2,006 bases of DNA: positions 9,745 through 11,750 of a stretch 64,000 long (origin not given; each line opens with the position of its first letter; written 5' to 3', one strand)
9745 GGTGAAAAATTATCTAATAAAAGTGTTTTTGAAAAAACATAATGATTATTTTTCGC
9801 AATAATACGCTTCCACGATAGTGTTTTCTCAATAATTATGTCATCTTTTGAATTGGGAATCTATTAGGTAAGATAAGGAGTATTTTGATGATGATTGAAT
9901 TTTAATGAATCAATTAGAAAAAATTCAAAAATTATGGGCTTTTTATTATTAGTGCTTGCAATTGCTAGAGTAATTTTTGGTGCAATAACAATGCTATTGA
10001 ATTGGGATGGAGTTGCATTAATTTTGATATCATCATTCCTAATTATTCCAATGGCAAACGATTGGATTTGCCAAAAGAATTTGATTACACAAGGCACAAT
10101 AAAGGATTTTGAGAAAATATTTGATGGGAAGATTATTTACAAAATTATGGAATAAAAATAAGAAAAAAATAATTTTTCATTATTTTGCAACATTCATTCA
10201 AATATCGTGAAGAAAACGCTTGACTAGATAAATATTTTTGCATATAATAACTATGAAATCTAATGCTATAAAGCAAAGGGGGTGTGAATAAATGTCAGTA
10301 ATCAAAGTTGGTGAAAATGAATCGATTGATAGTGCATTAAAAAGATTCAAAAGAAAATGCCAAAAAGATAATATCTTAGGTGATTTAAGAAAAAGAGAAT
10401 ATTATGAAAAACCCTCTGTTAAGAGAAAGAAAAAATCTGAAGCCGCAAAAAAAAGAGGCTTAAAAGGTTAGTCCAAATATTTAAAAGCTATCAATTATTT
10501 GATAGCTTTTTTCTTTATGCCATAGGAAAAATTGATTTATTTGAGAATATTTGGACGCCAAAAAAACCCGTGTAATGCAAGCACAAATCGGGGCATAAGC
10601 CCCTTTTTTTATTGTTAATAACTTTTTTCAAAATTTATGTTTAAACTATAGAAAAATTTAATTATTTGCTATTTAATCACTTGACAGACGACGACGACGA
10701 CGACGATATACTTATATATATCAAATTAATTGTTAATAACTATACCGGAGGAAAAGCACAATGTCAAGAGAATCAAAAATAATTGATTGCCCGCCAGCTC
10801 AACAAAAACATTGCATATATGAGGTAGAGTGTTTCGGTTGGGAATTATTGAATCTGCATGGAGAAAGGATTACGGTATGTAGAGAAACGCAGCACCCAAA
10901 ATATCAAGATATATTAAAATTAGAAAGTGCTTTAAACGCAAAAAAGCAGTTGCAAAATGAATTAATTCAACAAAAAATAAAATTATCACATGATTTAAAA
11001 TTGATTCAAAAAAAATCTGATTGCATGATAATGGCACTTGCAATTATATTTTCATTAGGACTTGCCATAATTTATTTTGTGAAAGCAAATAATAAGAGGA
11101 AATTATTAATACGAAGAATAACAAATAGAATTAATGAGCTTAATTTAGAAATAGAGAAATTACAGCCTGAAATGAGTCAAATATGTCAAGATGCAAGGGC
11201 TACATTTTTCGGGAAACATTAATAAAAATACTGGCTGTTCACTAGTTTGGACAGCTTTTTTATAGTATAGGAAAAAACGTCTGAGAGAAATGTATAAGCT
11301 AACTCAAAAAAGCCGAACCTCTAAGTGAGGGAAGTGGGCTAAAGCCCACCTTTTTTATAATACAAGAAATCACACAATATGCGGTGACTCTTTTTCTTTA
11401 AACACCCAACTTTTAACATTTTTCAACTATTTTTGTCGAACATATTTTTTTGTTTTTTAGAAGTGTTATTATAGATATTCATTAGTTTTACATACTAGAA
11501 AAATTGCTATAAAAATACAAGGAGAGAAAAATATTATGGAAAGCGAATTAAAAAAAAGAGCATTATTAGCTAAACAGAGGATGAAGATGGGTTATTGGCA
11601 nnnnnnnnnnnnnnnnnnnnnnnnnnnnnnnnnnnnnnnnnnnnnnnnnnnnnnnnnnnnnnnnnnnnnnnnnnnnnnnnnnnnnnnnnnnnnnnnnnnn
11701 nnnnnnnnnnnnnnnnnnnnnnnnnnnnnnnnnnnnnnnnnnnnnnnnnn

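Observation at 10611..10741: (GAC)6 microsatellite forms the spacer of a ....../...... promoter: candidate phase-variable expression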

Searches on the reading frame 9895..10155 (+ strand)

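Call 9: search_protein_families(library=pfam, proteins=[window:9895-10155:+], max_evalue=0.1)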
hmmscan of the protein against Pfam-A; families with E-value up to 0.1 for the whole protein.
window:9895-10155:+ (86 aa): 0 families

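Call 44: search_protein_families(library=phrogs, proteins=[window:9895-10152:+], max_evalue=0.01)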
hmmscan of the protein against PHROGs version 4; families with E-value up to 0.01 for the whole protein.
window:9895-10152:+ (86 aa): 1 family
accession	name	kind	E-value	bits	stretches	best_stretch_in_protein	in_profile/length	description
phrog_6780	-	unknown function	0.009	17.4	0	7-52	63-105/114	-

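Call 45: search_protein_families(library=ncbifam, proteins=[window:9895-10152:+], max_evalue=0.01)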
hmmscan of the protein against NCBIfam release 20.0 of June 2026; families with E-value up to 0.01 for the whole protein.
window:9895-10152:+ (86 aa): 0 families

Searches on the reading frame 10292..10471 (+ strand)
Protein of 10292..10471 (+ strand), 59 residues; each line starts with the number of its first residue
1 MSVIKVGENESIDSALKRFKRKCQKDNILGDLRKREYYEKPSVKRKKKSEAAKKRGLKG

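Call 9: search_protein_families(library=pfam, proteins=[window:10292-10471:+], max_evalue=0.1)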
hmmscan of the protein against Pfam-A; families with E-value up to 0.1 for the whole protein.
window:10292-10471:+ (59 aa): 1 family
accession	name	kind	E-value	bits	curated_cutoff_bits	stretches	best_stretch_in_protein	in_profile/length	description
PF01165.25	Ribosomal_S21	-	4.7e-24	84.3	27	1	4-55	2-53/55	Ribosomal protein S21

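Call 17: find_encoding_contigs(protein=window:10292-10468:+, flank=2500, max_places=10)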
Protein window:10292-10468:+ (59 aa): 5 contigs read that carry it; 4 places shown.
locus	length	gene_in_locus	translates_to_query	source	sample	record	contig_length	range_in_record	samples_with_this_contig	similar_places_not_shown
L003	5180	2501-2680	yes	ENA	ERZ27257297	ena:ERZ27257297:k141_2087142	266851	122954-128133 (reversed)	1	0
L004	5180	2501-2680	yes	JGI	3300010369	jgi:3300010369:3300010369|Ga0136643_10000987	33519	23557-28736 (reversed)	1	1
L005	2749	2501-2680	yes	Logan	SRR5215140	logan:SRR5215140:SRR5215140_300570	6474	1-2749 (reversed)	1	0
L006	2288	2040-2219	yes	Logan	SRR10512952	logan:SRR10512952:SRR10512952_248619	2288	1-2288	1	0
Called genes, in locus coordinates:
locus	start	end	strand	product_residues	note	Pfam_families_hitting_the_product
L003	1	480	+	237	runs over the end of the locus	PF04452:Methyltrans_RNA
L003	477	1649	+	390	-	PF00919:UPF0004, PF04055:Radical_SAM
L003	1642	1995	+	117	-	PF11969:DcpS_C, PF01230:HIT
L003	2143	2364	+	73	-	-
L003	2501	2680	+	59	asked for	PF01165:Ribosomal_S21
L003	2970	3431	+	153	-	-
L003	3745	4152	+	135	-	-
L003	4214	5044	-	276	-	-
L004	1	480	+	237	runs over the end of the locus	PF04452:Methyltrans_RNA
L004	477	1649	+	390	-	PF00919:UPF0004, PF04055:Radical_SAM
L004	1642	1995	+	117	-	PF11969:DcpS_C, PF01230:HIT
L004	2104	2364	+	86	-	-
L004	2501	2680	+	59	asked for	PF01165:Ribosomal_S21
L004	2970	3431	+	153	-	-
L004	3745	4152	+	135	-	-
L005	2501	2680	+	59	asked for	PF01165:Ribosomal_S21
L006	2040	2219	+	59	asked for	PF01165:Ribosomal_S21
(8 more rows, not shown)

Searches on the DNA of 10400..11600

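Call 8: search_rna_families(source=window, start=10400, end=11600, threshold=evalue, max_evalue=5)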
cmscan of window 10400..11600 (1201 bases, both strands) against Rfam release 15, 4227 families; matches with E-value up to 5: 11.
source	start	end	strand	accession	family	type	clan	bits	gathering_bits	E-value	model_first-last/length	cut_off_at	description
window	10471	10610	+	RF02747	FtrA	Gene; sRNA;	-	31.1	134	0.03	1-111/111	no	Francisella sRNA A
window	10452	10610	+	RF01770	rimP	Cis-reg; leader;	-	26.7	47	0.075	1-102/102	no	Gammaprotebacteria rimP leader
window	10451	10630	-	RF01459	rliE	Gene; sRNA;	-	25.1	90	0.13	1-222/222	no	Listeria sRNA rliE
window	11377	11445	-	RF01588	snoR13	Gene; snRNA; snoRNA; CD-box;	-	24.4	60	0.61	1-105/105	no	small nucleolar RNA snoR13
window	10484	10547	-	RF02693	psm_mec_RNA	Gene; sRNA;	-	23.3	85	1.6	1-143/143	no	psm_mec locus RNA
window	10456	10517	+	RF02371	PyrG_leader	Cis-reg; leader;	-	23.2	65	2.2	1-78/78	no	PyrG leader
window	10472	10592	-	RF00121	MicC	Gene; sRNA;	-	22.8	90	1.1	1-123/123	no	MicC RNA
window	11271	11423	-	RF01743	leu-phe_leader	Cis-reg; leader;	-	22.2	70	0.64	1-162/162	no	leu/phe leader RNA from Lactococcus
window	10479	10618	-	RF01808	MicX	Gene; sRNA;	-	20.1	75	0.081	1-194/194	no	MicX Vibrio cholerae sRNA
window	11327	11422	+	RF02420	Bp1_162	Gene; sRNA;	-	18.5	50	3.7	1-100/100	no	Burkholderia sRNA Bp1_Cand612_SIPHT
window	10735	10787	-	RF02701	PsrR1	Gene; sRNA;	-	16.3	42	4.7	1-79/79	no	Photosynthesis regulatory RNA1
